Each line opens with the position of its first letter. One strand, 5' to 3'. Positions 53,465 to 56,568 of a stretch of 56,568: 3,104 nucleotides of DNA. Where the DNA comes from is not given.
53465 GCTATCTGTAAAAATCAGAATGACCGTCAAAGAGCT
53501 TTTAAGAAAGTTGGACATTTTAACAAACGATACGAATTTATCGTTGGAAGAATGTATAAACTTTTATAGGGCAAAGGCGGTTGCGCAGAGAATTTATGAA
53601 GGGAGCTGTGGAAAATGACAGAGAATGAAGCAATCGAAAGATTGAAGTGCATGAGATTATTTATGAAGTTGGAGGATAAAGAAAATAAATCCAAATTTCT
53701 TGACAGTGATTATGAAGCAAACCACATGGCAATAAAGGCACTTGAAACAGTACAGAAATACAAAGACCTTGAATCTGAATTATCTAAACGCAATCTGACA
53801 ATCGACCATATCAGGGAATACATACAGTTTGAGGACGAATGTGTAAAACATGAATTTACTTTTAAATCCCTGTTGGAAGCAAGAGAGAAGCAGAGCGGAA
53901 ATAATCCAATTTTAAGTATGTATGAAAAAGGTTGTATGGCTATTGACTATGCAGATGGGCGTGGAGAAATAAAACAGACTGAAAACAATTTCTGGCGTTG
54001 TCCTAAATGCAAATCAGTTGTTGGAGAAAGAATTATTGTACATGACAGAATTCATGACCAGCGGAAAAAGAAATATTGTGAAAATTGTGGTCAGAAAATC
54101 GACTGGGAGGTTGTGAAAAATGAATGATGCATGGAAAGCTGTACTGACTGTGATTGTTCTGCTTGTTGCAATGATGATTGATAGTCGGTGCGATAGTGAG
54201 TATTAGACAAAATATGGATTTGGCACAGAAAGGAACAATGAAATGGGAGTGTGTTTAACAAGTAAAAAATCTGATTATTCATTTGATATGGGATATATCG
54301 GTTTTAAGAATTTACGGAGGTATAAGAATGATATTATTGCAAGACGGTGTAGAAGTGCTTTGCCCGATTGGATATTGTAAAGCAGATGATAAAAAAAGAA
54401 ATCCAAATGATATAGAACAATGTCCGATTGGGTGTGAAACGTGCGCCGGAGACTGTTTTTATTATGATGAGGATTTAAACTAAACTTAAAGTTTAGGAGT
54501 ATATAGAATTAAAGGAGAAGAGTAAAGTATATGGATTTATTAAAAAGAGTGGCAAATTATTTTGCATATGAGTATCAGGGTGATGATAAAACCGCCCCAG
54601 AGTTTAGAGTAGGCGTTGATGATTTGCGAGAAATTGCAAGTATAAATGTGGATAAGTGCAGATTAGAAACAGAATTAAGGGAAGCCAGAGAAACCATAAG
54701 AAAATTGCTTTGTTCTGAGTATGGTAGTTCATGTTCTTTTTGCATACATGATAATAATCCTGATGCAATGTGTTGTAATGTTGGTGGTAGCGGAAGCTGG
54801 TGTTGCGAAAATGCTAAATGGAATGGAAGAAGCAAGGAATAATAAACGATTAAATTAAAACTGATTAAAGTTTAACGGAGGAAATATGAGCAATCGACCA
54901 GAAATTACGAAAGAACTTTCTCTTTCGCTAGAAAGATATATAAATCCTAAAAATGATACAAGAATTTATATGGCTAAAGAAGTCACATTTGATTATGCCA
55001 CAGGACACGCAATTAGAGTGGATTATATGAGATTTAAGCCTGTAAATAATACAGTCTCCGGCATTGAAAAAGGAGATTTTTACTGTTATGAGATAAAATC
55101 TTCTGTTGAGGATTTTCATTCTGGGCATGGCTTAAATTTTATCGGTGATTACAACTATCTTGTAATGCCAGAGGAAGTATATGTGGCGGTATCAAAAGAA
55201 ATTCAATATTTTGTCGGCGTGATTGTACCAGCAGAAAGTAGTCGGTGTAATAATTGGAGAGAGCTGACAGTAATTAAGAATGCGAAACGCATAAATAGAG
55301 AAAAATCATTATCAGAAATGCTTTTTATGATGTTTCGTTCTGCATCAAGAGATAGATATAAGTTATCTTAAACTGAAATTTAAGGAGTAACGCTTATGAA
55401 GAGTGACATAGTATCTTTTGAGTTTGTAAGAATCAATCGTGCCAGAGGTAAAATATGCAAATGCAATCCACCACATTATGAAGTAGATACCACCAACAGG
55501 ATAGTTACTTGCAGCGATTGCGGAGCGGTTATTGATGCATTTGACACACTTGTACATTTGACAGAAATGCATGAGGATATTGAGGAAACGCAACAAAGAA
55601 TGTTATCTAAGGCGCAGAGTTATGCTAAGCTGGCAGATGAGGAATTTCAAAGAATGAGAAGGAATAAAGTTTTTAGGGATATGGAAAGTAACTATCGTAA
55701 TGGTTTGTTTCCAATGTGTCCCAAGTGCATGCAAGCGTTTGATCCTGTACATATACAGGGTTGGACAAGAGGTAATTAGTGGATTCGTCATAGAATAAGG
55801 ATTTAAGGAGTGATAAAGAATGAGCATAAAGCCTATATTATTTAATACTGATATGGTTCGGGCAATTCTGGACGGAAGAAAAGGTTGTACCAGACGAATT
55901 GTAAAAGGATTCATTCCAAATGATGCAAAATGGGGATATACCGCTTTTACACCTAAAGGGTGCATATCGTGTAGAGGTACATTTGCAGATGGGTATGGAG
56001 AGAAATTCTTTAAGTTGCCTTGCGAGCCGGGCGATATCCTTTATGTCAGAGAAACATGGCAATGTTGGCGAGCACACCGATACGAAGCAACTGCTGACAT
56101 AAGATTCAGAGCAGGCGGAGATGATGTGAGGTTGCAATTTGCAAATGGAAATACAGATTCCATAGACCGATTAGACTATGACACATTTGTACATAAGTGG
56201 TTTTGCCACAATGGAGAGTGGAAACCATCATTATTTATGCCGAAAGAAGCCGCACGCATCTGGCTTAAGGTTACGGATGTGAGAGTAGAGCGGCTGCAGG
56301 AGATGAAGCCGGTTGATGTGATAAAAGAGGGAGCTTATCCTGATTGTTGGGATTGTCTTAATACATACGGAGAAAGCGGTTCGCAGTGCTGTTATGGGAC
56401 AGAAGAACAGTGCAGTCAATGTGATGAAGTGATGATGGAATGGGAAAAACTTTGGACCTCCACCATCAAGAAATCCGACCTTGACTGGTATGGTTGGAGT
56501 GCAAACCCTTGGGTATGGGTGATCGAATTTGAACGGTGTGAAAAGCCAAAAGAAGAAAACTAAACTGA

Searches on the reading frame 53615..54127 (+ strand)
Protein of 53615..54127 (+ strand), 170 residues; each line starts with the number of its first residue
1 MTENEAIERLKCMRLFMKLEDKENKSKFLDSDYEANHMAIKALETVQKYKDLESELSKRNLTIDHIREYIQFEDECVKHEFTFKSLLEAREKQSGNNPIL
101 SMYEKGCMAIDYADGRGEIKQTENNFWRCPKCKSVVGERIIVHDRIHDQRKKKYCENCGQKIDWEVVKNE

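Call 47: search_protein_families(library=phrogs, proteins=[window:53615-54127:+], max_evalue=0.001)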
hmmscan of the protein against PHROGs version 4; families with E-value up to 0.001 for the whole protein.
window:53615-54127:+ (170 aa): 1 family
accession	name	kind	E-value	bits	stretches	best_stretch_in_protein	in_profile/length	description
phrog_10714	-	unknown function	4e-06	28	1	146-168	82-105/109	-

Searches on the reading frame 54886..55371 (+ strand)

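Call 47: search_protein_families(library=phrogs, proteins=[window:54886-55371:+], max_evalue=0.001)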
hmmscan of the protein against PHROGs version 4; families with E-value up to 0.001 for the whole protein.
window:54886-55371:+ (161 aa): 1 family
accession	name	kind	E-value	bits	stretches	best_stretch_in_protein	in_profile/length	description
phrog_2776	-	unknown function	4e-19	70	1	4-158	7-147/181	-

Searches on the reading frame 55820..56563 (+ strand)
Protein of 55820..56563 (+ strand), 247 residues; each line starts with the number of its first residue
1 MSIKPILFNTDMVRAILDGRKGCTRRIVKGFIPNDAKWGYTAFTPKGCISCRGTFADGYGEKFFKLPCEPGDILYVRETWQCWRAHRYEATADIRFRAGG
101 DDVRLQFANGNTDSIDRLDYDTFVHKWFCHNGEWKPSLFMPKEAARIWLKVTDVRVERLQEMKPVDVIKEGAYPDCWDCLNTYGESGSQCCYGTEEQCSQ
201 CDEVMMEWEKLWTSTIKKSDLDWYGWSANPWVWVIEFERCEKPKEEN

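Call 47: search_protein_families(library=phrogs, proteins=[window:55820-56563:+], max_evalue=0.001)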
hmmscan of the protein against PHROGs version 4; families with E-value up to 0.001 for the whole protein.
window:55820-56563:+ (247 aa): 4 families
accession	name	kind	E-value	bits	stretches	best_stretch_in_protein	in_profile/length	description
phrog_874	-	unknown function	4.1e-53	181.6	1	1-243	65-260/277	-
phrog_18361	-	unknown function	8.4e-27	94.7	1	140-244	1-90/92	-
phrog_27495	-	unknown function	3.8e-09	37.5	1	4-105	8-116/186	-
phrog_28019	-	unknown function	2.4e-07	31.6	1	1-29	1-29/55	-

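Call 87: find_encoding_contigs(protein=window:55820-56563:+, flank=10000, max_places=4)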
Protein window:55820-56563:+ (247 aa): 24 contigs read that carry it; 4 places shown.
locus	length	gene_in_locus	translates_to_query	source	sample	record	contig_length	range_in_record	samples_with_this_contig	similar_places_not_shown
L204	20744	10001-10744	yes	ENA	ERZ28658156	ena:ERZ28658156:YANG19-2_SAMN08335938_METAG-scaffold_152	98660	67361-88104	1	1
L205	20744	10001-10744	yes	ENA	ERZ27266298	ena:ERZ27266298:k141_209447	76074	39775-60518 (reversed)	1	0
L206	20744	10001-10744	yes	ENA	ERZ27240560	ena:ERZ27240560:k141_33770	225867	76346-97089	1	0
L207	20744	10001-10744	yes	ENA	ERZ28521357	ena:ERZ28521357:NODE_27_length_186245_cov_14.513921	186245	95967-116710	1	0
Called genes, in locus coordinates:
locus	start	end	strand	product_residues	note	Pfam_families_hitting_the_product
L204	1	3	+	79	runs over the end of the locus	-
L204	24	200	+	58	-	-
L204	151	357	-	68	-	-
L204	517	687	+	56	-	-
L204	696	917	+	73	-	-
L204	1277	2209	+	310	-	PF23343:REP_ORF2-G2P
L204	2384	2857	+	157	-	PF00075:RNase_H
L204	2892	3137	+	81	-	-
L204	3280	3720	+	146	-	-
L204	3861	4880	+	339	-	PF13495:Phage_int_SAM_4, PF00589:Phage_integrase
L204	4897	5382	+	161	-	-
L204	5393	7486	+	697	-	PF14284:PcfJ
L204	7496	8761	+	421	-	-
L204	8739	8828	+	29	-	-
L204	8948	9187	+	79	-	-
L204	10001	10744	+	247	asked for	-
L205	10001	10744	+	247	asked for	-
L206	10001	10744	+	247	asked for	-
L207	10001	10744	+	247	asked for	-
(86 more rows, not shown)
